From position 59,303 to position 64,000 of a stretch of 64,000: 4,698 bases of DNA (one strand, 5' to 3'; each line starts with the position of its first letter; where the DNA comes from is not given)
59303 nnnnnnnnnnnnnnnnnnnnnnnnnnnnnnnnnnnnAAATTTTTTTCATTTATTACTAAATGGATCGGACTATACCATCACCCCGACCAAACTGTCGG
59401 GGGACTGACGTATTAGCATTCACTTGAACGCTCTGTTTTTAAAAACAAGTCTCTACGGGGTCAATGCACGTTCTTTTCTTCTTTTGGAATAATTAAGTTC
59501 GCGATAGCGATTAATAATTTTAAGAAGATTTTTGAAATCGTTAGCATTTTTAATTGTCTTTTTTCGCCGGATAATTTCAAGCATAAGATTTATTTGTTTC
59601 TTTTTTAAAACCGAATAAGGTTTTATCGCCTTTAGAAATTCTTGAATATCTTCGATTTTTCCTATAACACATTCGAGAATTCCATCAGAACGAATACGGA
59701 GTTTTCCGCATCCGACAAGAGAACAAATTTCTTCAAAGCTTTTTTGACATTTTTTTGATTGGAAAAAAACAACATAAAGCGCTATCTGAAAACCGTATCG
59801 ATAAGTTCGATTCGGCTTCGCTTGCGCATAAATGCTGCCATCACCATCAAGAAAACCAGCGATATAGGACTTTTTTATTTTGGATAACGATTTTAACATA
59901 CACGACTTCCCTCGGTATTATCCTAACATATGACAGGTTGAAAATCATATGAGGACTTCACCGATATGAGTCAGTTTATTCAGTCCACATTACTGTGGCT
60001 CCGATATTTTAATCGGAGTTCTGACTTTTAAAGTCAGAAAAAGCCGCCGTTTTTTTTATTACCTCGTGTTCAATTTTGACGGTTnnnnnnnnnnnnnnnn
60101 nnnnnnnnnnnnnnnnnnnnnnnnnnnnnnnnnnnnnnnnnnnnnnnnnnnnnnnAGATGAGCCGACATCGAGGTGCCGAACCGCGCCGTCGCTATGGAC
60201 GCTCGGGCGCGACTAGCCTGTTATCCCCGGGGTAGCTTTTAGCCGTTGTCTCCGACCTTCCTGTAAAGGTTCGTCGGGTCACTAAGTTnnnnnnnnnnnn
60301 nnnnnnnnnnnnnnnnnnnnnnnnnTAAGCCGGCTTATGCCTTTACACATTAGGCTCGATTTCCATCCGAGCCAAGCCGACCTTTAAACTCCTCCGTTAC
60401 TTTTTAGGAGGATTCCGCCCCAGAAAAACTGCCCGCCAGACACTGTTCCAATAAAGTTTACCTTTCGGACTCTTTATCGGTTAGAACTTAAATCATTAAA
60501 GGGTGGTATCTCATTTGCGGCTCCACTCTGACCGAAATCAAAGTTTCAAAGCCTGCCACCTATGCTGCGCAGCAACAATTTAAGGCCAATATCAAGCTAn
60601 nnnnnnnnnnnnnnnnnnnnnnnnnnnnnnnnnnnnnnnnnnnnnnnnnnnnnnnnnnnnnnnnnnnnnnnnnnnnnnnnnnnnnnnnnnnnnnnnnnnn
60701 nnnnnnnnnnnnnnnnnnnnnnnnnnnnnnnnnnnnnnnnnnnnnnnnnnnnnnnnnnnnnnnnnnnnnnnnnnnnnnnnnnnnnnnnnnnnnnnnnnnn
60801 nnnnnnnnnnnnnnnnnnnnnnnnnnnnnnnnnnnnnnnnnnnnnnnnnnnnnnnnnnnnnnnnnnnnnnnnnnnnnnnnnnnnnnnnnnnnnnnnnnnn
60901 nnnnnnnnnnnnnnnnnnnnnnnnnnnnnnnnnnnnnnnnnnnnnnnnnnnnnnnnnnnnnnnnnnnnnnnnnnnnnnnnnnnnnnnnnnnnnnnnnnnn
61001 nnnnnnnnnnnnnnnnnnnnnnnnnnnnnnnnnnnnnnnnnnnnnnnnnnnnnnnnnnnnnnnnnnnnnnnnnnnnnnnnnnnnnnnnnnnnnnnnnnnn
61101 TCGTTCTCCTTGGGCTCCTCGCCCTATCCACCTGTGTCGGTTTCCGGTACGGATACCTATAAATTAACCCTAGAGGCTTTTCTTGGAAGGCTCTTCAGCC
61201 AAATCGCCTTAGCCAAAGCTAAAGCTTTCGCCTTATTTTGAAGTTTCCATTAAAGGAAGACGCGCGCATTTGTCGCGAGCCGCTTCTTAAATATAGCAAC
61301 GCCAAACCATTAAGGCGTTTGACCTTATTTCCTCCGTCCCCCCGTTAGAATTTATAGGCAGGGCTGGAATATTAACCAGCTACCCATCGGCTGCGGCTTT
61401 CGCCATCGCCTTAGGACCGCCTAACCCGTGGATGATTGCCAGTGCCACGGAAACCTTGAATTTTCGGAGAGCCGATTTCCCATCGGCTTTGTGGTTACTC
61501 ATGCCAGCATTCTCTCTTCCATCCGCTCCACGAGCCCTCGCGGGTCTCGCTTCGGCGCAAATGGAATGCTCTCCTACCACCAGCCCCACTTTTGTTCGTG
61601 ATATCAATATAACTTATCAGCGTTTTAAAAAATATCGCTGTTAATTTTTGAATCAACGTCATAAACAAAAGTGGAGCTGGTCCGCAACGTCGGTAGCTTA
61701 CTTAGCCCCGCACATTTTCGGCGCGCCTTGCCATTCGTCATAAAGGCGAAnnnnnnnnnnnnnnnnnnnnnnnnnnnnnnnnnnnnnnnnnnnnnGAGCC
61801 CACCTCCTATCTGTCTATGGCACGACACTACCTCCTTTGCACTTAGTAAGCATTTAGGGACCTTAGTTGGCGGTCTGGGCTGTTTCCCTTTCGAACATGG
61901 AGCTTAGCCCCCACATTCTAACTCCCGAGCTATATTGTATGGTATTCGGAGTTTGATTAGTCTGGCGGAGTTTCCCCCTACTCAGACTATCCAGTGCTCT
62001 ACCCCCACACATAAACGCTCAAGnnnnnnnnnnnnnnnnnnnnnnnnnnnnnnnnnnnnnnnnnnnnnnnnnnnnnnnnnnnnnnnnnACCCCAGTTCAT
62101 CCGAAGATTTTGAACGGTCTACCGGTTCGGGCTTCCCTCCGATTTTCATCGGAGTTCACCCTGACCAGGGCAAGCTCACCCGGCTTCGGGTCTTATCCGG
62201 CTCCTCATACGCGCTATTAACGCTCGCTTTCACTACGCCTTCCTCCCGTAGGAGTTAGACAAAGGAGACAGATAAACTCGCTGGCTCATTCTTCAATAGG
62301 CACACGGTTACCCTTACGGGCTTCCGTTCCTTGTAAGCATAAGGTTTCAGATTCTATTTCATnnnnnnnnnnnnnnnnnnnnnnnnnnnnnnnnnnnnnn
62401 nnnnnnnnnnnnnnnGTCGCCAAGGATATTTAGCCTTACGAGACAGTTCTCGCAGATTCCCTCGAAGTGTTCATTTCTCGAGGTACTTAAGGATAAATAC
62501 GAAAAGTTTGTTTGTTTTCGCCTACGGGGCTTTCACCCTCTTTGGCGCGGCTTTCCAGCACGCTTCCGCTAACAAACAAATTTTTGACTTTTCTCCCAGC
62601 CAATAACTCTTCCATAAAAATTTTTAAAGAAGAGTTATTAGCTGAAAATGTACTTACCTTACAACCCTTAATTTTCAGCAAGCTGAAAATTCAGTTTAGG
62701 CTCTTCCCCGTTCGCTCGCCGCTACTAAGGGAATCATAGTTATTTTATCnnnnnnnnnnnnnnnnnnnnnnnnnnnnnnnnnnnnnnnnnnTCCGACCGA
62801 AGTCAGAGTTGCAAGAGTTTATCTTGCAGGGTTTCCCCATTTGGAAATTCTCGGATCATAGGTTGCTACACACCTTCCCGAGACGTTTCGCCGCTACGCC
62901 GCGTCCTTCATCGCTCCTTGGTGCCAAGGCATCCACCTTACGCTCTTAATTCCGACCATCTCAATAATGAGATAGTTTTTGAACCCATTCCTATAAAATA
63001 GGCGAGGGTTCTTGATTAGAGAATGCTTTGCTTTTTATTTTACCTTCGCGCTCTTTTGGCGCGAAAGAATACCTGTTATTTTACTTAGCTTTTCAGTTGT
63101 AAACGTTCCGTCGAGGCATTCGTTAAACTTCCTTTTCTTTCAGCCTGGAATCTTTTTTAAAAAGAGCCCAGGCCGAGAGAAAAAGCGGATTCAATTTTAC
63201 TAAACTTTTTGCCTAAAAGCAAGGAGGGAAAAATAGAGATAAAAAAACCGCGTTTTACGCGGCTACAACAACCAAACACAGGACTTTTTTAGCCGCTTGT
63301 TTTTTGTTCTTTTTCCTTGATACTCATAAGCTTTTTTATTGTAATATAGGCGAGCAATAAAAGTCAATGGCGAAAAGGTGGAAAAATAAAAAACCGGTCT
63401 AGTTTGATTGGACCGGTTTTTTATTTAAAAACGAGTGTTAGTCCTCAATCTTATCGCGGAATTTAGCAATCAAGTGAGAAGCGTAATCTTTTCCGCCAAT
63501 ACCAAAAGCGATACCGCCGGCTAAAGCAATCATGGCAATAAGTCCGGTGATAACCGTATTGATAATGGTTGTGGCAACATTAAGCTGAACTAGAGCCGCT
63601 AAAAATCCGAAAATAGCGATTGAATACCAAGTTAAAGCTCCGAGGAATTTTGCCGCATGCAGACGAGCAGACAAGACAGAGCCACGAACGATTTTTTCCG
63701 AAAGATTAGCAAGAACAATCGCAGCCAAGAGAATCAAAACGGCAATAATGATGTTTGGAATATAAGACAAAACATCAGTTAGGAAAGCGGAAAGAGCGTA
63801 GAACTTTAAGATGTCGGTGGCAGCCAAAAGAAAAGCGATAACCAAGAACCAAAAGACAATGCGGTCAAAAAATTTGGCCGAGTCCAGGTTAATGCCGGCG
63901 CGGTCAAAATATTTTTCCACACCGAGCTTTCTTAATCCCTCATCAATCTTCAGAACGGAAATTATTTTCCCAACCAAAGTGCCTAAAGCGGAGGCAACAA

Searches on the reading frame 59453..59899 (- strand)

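Call 69: search_protein_families(library=pfam, proteins=[window:59453-59899:-], max_evalue=0.01)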
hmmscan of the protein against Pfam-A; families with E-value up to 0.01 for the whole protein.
window:59453-59899:- (148 aa): 1 family
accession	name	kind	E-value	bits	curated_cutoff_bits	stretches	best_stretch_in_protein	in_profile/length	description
PF00961.24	LAGLIDADG_1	-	1.4e-09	39.2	23.1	1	13-105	1-95/102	LAGLIDADG endonuclease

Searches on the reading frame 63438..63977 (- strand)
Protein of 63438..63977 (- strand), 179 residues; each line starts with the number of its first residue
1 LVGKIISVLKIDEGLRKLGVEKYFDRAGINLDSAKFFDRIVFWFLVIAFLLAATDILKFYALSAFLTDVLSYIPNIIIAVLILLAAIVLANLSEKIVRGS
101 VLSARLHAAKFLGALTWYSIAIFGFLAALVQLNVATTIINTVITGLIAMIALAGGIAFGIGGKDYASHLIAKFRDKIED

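Call 69: search_protein_families(library=pfam, proteins=[window:63438-63977:-], max_evalue=0.01)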
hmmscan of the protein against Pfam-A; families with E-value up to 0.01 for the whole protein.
window:63438-63977:- (179 aa): 1 family
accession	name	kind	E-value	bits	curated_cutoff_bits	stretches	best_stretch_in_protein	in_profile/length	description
PF05552.17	MS_channel_1st_1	-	7.2e-09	35.8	22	1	62-100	3-41/50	Mechanosensitive ion channel, conserved TM helix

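Call 71: find_encoding_contigs(protein=window:63438-63977:-, flank=10000, max_places=3)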
Protein window:63438-63977:- (179 aa): no gene with exactly this product is on record in the collection.
